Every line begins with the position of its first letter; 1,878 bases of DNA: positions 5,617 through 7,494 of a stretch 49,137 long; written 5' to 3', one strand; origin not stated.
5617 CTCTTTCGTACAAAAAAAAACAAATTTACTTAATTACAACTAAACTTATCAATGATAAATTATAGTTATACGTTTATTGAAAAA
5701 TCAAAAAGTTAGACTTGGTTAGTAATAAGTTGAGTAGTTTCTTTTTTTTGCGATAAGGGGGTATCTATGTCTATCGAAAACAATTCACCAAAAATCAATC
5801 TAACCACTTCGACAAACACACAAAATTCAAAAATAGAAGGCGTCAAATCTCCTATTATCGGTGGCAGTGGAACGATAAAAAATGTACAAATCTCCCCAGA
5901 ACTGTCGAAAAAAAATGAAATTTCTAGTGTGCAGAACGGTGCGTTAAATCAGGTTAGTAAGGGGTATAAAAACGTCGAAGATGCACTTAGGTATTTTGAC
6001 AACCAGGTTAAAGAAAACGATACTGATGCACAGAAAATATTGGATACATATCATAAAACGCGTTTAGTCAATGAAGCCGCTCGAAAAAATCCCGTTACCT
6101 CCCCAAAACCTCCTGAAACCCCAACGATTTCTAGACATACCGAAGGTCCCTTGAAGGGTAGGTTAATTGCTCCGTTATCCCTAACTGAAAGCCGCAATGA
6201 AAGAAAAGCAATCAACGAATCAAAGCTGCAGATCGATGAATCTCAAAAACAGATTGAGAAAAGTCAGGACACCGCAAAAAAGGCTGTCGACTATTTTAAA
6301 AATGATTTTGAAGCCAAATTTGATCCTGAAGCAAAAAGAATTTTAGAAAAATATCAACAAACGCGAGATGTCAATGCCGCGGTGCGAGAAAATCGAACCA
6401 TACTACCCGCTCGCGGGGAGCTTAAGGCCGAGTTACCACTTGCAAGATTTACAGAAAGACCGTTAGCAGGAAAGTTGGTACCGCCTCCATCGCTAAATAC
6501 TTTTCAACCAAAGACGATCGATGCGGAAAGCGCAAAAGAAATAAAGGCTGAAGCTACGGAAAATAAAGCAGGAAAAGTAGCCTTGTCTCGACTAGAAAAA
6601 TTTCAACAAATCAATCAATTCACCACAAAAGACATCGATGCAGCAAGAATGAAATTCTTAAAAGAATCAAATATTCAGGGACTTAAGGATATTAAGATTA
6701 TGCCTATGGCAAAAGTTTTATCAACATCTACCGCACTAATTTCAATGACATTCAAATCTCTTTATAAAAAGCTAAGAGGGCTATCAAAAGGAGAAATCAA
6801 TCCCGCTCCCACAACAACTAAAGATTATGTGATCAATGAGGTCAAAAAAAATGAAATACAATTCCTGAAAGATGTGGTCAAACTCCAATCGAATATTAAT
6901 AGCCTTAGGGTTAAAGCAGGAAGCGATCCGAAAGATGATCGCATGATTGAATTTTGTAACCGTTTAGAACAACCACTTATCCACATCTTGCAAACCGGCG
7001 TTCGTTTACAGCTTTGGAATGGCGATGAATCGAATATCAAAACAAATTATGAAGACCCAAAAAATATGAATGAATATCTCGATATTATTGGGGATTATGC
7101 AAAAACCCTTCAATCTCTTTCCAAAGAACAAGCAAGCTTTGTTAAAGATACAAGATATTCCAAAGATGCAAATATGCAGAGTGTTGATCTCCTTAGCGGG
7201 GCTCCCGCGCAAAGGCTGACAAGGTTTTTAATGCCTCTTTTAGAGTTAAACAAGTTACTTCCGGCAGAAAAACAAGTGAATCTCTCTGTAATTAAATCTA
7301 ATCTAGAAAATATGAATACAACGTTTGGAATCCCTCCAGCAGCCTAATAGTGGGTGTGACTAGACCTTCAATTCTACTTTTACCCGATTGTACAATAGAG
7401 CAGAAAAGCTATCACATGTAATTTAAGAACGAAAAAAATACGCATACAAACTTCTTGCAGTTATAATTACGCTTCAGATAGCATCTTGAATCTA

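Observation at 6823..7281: Dbl-homology (RhoGEF)-like domain in an orphan 526-aa protein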

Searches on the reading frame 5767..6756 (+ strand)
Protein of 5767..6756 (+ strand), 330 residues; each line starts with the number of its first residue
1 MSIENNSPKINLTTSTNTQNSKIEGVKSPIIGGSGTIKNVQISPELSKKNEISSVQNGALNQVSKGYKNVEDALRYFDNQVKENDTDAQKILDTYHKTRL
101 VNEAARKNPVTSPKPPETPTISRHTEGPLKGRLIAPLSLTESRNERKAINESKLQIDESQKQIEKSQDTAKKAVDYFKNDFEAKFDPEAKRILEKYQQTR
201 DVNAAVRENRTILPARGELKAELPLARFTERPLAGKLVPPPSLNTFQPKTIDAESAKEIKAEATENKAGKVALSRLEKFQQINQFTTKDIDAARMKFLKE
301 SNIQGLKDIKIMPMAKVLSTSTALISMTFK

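Call 13: search_protein_families(library=pfam, proteins=[window:5767-6756:+], max_evalue=10)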
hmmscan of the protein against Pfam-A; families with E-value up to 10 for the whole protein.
window:5767-6756:+ (330 aa): 4 families
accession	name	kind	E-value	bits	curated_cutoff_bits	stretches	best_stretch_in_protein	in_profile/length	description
PF16184.11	Cadherin_3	-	0.015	15.7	25.5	1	249-301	25-78/106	Cadherin-like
PF25257.1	DUF7858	-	0.052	14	27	1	58-110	20-72/170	Family of unknown function (DUF7858)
PF23735.1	KIF9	-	0.99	10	31.9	1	142-200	34-92/140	Kinesin-like protein KIF9 domain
PF19269.4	Anticodon_2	-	7.9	7.3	23.6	1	248-304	44-100/141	Anticodon binding domain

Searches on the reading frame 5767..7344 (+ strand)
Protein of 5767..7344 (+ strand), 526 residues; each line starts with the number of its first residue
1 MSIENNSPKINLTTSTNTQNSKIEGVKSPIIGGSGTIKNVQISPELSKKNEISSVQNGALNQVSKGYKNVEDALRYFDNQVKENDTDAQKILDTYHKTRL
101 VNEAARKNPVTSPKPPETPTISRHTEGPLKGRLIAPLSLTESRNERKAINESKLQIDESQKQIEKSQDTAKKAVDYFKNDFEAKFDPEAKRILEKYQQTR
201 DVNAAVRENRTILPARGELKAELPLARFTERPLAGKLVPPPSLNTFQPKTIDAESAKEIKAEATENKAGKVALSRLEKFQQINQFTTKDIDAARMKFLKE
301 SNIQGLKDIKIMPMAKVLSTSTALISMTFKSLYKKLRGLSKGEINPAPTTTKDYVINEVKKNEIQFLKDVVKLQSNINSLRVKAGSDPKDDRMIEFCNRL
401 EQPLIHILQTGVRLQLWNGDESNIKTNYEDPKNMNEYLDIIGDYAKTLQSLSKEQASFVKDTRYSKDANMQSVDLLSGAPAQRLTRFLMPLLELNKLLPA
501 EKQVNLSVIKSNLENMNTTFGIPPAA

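Call 3: search_protein_families(library=pfam, proteins=[window:5767-7344:+], max_evalue=1)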
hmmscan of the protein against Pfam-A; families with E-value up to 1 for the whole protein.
window:5767-7344:+ (526 aa): 3 families
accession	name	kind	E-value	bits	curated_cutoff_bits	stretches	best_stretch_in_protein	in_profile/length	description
PF16184.11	Cadherin_3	-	0.023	15.1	25.5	1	249-301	25-78/106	Cadherin-like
PF22314.2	NPC1_MLD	-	0.07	13.3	27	1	363-461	45-135/216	NPC1, middle luminal domain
PF25257.1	DUF7858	-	0.17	12.3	27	0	58-110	20-72/170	Family of unknown function (DUF7858)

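Call 4: search_solved_structures(query=window:5767-7344:+, max_evalue=10, show_alignments=3)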
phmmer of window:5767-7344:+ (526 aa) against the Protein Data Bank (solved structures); distinct sequences matched with E-value up to 10: 1.
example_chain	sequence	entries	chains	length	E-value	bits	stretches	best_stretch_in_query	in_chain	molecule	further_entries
8f8f_A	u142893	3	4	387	2.4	10.4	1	184-237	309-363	(2E,6E)-farnesyl diphosphate synthase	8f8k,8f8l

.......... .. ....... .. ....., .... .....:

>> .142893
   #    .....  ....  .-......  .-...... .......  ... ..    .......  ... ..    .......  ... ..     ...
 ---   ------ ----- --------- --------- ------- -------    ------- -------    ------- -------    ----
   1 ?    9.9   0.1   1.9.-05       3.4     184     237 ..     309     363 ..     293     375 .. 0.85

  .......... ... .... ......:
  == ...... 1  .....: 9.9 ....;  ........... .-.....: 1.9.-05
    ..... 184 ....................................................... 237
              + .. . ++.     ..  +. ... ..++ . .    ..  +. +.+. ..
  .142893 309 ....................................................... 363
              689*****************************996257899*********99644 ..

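Call 5: find_homologous_proteins(query=window:5767-7344:+, max_evalue=0.001)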
Query window:5767-7344:+ (526 aa): 1 proteins with E <= 0.001 among 8000 candidates.
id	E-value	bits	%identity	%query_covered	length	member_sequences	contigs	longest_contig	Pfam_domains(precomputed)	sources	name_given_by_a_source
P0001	0.0e+0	1131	100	100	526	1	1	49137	-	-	-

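Call 6: find_related_loci(query=window:5767-7344:+, collection=genome_contigs, flank=8000)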
Query window:5767-7344:+ (526 aa) in genome_contigs; peptide patterns used: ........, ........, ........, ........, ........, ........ (x = any residue, [..] = any of these).
51 stretches matched a pattern, but none encodes a relative of the query by tblastn (E <= 1e-3).

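Call 19: predict_structure(protein=window:5767-7344:+)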
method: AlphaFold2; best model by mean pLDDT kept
length: 526 residues; sequences in the alignment: 1
mean_pLDDT: 43.9   pTM: 0.32
mean pLDDT of the five models: 43.9, 42.0, 41.4, 36.4, 36.2
residues with pLDDT >= 90: 0; 70-90: 0; 50-70: 131; < 50: 395
segments of 3 or more residues with pLDDT < 50: 1-78, 87-89, 107-127, 129-136, 138-141, 179-182, 184-186, 188-193, 195-265, 267-287, 289-291, 293-342, 344-356, 413-431, 448-452, 454-482, 484-487, 497-503, 511-513, 515-526
pLDDT, mean of each block of 10 residues (from residue 1): 32 28 33 33 39 43 45 46 49 52 49 41 35 40 53 55 52 49 46 45 41 31 30 34 34 39 42 45 43 46 39 41 43 46 45 48 55 57 53 54 53 44 40 53 51 45 38 39 49 47 46 47 37
secondary structure, 60 per line:
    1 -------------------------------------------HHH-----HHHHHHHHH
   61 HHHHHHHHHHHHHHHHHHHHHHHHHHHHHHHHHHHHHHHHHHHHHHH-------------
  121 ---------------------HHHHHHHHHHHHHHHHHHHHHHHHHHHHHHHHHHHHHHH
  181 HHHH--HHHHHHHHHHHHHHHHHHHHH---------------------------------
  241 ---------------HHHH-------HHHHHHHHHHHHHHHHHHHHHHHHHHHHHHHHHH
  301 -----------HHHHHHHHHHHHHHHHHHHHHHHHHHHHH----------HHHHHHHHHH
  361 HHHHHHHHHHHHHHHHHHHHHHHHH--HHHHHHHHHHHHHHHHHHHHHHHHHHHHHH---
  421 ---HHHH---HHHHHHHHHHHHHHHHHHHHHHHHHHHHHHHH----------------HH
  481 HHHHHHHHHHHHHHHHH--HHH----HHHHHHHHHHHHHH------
elements in order: H52-107 H142-184 H187-207 H256-259 H267-300 H312-340 H351-385 H388-417 H424-427 H431-462 H479-497 H507-520

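Call 25: find_encoding_contigs(protein=window:5767-7344:+, flank=2000, max_places=4)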
Protein window:5767-7344:+ (526 aa): no gene with exactly this product is on record in the collection.

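Call 31: search_protein_representatives(protein=window:5767-7344:+)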
Query: 526 residues. Proteins with E-value up to 0.001 (for the whole library): 1; up to 1e-10: 1; up to 1e-30: 1. The best 1 are listed.
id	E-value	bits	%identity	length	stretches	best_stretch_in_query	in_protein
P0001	0.0e+00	1131.0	100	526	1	1-526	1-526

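Call 33: find_related_loci(query=window:5767-7344:+, collection=metagenome_contigs, flank=5000)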
Query window:5767-7344:+ (526 aa) in metagenome_contigs; peptide patterns used: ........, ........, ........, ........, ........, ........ (x = any residue, [..] = any of these).
56 stretches matched a pattern, but none encodes a relative of the query by tblastn (E <= 1e-3).

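Call 49: search_protein_families(library=ncbifam, proteins=[window:5767-7344:+], max_evalue=0.1)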
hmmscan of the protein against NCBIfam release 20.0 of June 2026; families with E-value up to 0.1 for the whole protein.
window:5767-7344:+ (526 aa): 0 families

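Call 50: fold_search(model_id=the predicted structure, library=pdb)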
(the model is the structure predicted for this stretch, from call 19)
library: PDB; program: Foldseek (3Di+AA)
matches with E <= 10: 723; with E <= 0.001: 0
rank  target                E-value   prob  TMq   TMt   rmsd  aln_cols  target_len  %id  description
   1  9cm7_R                1.1e-01  0.69  0.18  0.30  13.2       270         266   11  Cryo-EM structure of Gi-coupled FFA2 in complex with TUG-1375 and AZ-1729 (released 2025-06-25)
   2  8j24_D                1.1e-01  0.66  0.18  0.30  13.1       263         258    9  Cryo-EM structure of FFAR2 complex bound with acetic acid (released 2024-01-24)
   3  8irv_R                1.1e-01  0.47  0.16  0.24  14.3       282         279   11  Dopamine Receptor D5R-Gs-Rotigotine complex (released 2023-06-07)
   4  9ns9_R                1.3e-01  0.72  0.20  0.33  11.7       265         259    9  Cryo-EM structure of Gi-coupled FFA2 in complex with TUG-1375 and compound 187 (released 2025-06-25)
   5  1fio                  1.5e-01  0.84  0.18  0.40  16.9       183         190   17  CRYSTAL STRUCTURE OF YEAST T-SNARE PROTEIN SSO1 (released 2000-10-11)
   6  8oyy_B                1.6e-01  0.60  0.17  0.31  12.4       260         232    9  De novo designed soluble GPCR-like fold GLF_32 (released 2023-10-18)
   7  8y6w_R                2.0e-01  0.72  0.22  0.36  11.6       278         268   10  TUG-1375 and 4-CMTB-bound human FFA2 in complex with Gi (released 2025-04-02)
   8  9ge2_R                2.0e-01  0.72  0.22  0.36  12.0       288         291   10  Structure of GPR55 in complex with G13 and synthetic agonist ML184 (released 2025-03-05)
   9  4jeu_B                2.3e-01  0.77  0.18  0.37  14.8       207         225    9  Crystal Structure of Munc18a and Syntaxin1 with native N-terminus complex (released 2013-07-17)
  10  8oyx_A                2.3e-01  0.51  0.18  0.30  12.2       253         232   11  De novo designed soluble GPCR-like fold GLF_18 (released 2023-10-18)
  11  8oyy_A                2.4e-01  0.60  0.19  0.34  11.5       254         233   10  De novo designed soluble GPCR-like fold GLF_32 (released 2023-10-18)
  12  9cm3_R                2.5e-01  0.30  0.15  0.23  14.1       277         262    9  Cryo-EM structure of Gq-coupled FFA2 in complex with TUG-1375 and compound 187 (released 2025-06-25)
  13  7q83_B                2.7e-01  0.99  0.21  0.66   7.8       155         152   10  Crystal structure of S. cerevisiae Sso2 in complex with the pleckstrin homology domain of Sec3 (released 2022-08-31)
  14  6z0c_B                2.7e-01  0.23  0.11  0.24  25.7       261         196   12  Structure of in silico modelled artificial Maquette-3 protein (released 2021-03-17)
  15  5c5b_C                2.7e-01  0.20  0.11  0.16  34.2       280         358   13  Crystal Structure of Human APPL BAR-PH Heterodimer (released 2016-06-22)
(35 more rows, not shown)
